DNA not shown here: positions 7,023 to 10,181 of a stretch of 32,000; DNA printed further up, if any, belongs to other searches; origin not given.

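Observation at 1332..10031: Six-gene translationally coupled operon: Z1/SF2 NTPase, GHKL (MORC-like) ATPase, two unknown proteins, PD-(D/E)XK protein and C5 methyltransferase. Candidate multi-component methylation-linked defence system.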

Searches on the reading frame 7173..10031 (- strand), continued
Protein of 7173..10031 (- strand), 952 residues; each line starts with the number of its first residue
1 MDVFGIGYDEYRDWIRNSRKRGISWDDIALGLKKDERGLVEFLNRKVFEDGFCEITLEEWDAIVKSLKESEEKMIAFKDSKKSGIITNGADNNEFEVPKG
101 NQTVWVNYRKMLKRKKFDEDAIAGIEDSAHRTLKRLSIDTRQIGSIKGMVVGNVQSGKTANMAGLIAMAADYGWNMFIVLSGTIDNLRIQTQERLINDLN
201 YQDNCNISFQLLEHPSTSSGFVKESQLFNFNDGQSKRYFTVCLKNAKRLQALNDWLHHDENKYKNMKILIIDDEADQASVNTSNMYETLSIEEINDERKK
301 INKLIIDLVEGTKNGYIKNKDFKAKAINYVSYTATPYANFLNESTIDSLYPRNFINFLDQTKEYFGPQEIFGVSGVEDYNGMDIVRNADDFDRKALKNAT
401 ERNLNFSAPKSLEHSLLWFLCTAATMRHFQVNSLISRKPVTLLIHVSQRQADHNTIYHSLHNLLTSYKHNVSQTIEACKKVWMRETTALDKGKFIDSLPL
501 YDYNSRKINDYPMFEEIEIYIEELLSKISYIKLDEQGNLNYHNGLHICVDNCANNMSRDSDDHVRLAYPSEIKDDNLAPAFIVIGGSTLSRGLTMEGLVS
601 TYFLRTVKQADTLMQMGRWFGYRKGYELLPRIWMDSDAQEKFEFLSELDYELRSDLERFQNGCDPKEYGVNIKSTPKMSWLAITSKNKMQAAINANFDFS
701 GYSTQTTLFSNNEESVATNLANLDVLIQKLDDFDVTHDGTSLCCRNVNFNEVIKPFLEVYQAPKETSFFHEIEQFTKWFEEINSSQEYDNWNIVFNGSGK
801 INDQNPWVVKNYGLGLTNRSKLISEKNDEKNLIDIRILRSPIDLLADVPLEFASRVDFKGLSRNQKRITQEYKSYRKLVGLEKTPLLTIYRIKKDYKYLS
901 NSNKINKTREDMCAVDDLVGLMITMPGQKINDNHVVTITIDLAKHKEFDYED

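Call 74: search_protein_families(library=pfam, proteins=[L091:7506-10205:+, L091:10477-12051:+, L091:12055-12951:+, L091:12944-13690:+, L091:14004-15221:+, L091:15401-16051:+, L091:4775-6367:+, L091:6354-7436:+], max_evalue=0.01)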
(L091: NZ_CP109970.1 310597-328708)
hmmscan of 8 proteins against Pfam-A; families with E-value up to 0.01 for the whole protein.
L091:7506-10205:+ (899 aa): 2 families
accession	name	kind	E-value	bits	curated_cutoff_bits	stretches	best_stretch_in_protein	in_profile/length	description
PF10593.14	Z1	-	8e-63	212.5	25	1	420-640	1-225/228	Z1 domain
PF18766.7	SWI2_SNF2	-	0.00023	21.3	26.7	1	167-333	21-157/221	SWI2/SNF2 ATPase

L091:10477-12051:+ (524 aa): 0 families

L091:12055-12951:+ (298 aa): 0 families

L091:12944-13690:+ (248 aa): 1 family
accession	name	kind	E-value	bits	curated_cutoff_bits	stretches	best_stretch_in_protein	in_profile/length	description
PF19866.4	DUF6339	-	0.00051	20.3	23.2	1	121-237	56-173/175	Family of unknown function (DUF6339)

L091:14004-15221:+ (405 aa): 5 families
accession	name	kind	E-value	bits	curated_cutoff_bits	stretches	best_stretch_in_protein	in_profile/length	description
PF13304.12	AAA_21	-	3e-19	70.6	27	1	86-316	1-303/304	AAA domain, putative AbiEii toxin, Type IV TA system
PF13175.12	AAA_15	-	1.5e-10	41.7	32.1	1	270-316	328-374/374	AAA ATPase domain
PF02463.25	SMC_N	-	2.5e-05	24.2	40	0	81-103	21-43/220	RecF/RecN/SMC N terminal domain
PF13476.12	AAA_23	-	8.7e-05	23.7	27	1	82-147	17-69/201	AAA domain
PF13401.12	AAA_22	-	0.00034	21.4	27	0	84-106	5-27/130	AAA domain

L091:15401-16051:+ (216 aa): 0 families

L091:4775-6367:+ (530 aa): 8 families
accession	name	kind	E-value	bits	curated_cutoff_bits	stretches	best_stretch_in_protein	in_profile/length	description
PF13175.12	AAA_15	-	8.6e-26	91.9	32.1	2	1-97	1-86/374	AAA ATPase domain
PF13476.12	AAA_23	-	2e-15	58.4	27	1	5-53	1-49/201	AAA domain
PF13304.12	AAA_21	-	2e-14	54.8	27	2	254-332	224-304/304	AAA domain, putative AbiEii toxin, Type IV TA system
PF20469.4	OLD-like_TOPRIM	-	3.1e-14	53.7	23.2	1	374-438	2-67/67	Overcoming lysogenization defect protein-like, TOPRIM domain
PF02463.25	SMC_N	-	1e-11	45.1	40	1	3-47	2-48/220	RecF/RecN/SMC N terminal domain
PF13555.12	AAA_29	-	4.1e-07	30.1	27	1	4-49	2-48/61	P-loop containing region of AAA domain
PF13514.12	AAA_27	-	1e-06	29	22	1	1-49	1-52/206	AAA domain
PF11398.14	DUF2813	-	0.00014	21.8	21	0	1-48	1-47/372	Protein of unknown function (DUF2813)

L091:6354-7436:+ (360 aa): 3 families
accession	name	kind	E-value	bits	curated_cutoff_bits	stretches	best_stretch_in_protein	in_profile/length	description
PF00580.27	UvrD-helicase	-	5.8e-09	36.5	23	1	133-186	201-254/271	UvrD/REP helicase N-terminal domain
PF01443.25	Viral_helicase1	-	7e-08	33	21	1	142-344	56-227/228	Viral superfamily 1 RNA helicase core domain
PF13245.12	AAA_19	-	2.4e-06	28.2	25.1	1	6-186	14-132/134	AAA domain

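Call 91: search_protein_families(library=phrogs, proteins=[window:7173-10031:-], max_evalue=0.01)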
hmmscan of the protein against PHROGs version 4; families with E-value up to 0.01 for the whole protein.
window:7173-10031:- (952 aa): 0 families

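Call 103: search_solved_structures(query=A5, max_evalue=1)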
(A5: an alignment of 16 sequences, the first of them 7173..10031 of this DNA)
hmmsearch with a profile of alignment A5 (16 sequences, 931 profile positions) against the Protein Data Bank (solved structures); distinct sequences matched with E-value up to 1: 1.
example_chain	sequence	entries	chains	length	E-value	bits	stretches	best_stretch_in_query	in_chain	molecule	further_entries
3f85_A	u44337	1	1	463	0.98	10.5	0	660-708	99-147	homo trimeric fusion of CFA/I fimbrial subunits B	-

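Call 106: get_annotated_region(hit=H11, flank=7000)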
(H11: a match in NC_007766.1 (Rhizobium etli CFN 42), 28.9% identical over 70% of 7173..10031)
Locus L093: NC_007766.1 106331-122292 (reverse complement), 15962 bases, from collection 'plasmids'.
description: Rhizobium etli CFN 42 plasmid p42f, complete sequence
organism: Rhizobium etli CFN 42 (NCBI taxid 347834)
taxonomy: Bacteria; Pseudomonadota; Alphaproteobacteria; Hyphomicrobiales; Rhizobiaceae; Rhizobium; Rhizobium etli; Rhizobium etli CFN 42
host: -; source: -; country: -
typing (MOB-suite, as given by PLSDB): non-mobilizable
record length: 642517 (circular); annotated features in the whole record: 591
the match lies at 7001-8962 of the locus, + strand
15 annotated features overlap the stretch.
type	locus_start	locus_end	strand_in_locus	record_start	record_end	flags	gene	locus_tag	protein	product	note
CDS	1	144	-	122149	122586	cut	-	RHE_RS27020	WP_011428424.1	hypothetical protein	-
CDS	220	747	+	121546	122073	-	-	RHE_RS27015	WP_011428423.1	hypothetical protein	-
CDS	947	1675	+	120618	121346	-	-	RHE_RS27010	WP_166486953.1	hypothetical protein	-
CDS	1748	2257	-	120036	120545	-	-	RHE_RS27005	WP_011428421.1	hypothetical protein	-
CDS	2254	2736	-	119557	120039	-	-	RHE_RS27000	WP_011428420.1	very short patch repair endonuclease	-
CDS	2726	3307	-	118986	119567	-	-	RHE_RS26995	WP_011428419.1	hypothetical protein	-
CDS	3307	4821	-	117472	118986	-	-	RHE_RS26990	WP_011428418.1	DNA cytosine methyltransferase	GO:0006304 - DNA modification [Evidence IEA]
CDS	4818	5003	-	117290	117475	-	-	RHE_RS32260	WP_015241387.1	CopG family transcriptional regulator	-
CDS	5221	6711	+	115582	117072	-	-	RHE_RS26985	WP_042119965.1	ATP-binding protein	-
CDS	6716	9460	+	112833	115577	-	-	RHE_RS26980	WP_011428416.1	Z1 domain-containing protein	-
CDS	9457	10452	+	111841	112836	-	-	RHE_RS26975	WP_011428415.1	PD-(D/E)XK motif protein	-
CDS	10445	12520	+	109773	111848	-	-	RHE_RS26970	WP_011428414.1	AIPR family protein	-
CDS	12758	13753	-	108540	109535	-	-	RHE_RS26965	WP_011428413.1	hypothetical protein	-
CDS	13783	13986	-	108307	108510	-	-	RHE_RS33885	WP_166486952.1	hypothetical protein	-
CDS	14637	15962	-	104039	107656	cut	-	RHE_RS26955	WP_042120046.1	DEAD/DEAH box helicase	-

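Call 107: get_annotated_region(hit=H7, flank=7000)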
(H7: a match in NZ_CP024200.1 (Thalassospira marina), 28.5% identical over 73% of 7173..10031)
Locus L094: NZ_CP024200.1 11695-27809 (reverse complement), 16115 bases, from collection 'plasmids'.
description: Thalassospira marina strain CSC3H3 plasmid pCSC3H3, complete sequence
organism: Thalassospira marina (NCBI taxid 2048283)
taxonomy: Bacteria; Pseudomonadota; Alphaproteobacteria; Rhodospirillales; Thalassospiraceae; Thalassospira; Thalassospira marina
host: -; source: -; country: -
typing (MOB-suite, as given by PLSDB): non-mobilizable
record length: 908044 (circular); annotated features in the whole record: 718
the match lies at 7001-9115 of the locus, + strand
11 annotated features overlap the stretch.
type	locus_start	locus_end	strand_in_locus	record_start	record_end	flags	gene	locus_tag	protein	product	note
CDS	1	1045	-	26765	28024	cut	-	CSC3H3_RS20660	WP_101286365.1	recombinase family protein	GO:0006310 - DNA recombination [Evidence IEA]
CDS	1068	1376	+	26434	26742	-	-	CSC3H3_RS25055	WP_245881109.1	hypothetical protein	-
CDS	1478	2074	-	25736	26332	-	-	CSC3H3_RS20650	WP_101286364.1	Bro-N domain-containing protein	-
CDS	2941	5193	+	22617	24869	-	-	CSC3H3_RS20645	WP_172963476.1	sigma-70 family RNA polymerase sigma factor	GO:0006352 - DNA-templated transcription initiation [Evidence IEA]; GO:0006355 - regulation of DNA-templated ...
CDS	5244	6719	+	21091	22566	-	-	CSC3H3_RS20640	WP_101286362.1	ATP-binding protein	-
CDS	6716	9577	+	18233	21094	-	-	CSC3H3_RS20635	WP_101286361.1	Z1 domain-containing protein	-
CDS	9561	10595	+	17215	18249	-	-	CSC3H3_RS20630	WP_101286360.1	PD-(D/E)XK motif protein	-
CDS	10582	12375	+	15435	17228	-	mzaE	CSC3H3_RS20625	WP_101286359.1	MZA anti-phage system associated AIPR family protein MzaE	GO:0051607 - defense response to virus [Evidence IEA]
CDS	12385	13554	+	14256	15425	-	-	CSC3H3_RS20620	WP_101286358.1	restriction endonuclease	GO:0009307 - DNA restriction-modification system [Evidence IEA]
CDS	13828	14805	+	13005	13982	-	-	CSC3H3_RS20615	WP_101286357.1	DNA cytosine methyltransferase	GO:0006304 - DNA modification [Evidence IEA]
CDS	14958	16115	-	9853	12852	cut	traI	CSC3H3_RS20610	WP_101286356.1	TraI/MobA(P) family conjugative relaxase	-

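Call 108: get_annotated_region(hit=H13, flank=7000)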
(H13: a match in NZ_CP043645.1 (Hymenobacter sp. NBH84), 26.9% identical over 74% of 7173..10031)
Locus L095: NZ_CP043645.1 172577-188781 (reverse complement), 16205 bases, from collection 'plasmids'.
description: Hymenobacter sp. NBH84 plasmid unnamed1, complete sequence
organism: Hymenobacter sp. NBH84 (NCBI taxid 2596915)
taxonomy: Bacteria; Bacteroidota; Cytophagia; Cytophagales; Hymenobacteraceae; Hymenobacter; Hymenobacter sp. NBH84
host: -; source: pure culture,soil; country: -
typing (MOB-suite, as given by PLSDB): non-mobilizable
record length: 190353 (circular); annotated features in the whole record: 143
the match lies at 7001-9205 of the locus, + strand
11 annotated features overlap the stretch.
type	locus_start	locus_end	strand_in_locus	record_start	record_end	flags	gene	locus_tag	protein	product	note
CDS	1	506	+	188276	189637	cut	-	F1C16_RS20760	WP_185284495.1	DNA cytosine methyltransferase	GO:0006304 - DNA modification [Evidence IEA]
CDS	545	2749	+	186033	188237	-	-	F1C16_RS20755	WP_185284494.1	sensor histidine kinase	-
CDS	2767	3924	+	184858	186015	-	-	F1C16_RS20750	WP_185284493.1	hypothetical protein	-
CDS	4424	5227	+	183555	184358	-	-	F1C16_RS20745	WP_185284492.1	DUF3883 domain-containing protein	-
CDS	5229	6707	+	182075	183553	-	-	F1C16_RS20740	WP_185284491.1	ATP-binding protein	-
CDS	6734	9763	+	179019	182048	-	-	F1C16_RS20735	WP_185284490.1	Z1 domain-containing protein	-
CDS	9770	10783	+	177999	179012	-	-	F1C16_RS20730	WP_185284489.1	PD-(D/E)XK motif protein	-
CDS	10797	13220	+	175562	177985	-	-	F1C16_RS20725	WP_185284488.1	AIPR family protein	-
CDS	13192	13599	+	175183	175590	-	-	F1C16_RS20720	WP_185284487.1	hypothetical protein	-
CDS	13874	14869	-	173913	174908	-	-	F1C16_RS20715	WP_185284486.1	DUF4238 domain-containing protein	-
CDS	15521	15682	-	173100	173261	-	-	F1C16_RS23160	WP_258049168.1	DUF4113 domain-containing protein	-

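Call 109: get_annotated_region(hit=H5, flank=7000)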
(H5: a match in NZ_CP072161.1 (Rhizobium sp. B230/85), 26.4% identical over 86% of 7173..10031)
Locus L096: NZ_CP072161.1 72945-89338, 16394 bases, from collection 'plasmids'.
description: Rhizobium sp. B230/85 plasmid unnamed3, complete sequence
organism: Rhizobium sp. B230/85 (NCBI taxid 2819994)
taxonomy: Bacteria; Pseudomonadota; Alphaproteobacteria; Hyphomicrobiales; Rhizobiaceae; Rhizobium; Rhizobium sp. B230/85
host: -; source: Himalayan blackberry,cell culture; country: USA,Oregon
typing (MOB-suite, as given by PLSDB): non-mobilizable; replicon rep_cluster_491; mating-pair formation MPF_T
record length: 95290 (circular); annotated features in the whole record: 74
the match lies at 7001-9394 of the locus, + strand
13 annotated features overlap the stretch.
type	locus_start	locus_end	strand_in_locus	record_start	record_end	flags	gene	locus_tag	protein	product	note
CDS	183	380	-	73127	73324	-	-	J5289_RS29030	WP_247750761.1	hypothetical protein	-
CDS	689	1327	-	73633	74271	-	-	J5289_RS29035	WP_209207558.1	HNH endonuclease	-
CDS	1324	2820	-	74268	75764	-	-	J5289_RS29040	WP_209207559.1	ATP-binding protein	-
CDS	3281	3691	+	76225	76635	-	vsr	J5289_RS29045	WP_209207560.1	DNA mismatch endonuclease Vsr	GO:0006298 - mismatch repair [Evidence IEA]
CDS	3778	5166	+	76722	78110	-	-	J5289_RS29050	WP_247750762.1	DNA cytosine methyltransferase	GO:0006304 - DNA modification [Evidence IEA]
CDS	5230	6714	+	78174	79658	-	-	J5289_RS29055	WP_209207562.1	ATP-binding protein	-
CDS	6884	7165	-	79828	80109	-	-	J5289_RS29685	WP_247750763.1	hypothetical protein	-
CDS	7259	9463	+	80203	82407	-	-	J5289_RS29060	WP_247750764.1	Z1 domain-containing protein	-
CDS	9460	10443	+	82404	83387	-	-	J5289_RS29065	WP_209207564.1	PD-(D/E)XK motif protein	-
CDS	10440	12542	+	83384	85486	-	-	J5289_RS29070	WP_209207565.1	AIPR family protein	-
CDS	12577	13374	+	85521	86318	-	-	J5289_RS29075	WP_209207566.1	hypothetical protein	-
CDS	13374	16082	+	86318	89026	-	-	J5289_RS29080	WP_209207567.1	hypothetical protein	-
CDS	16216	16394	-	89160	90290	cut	-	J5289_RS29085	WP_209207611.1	RHE_PE00001 family protein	-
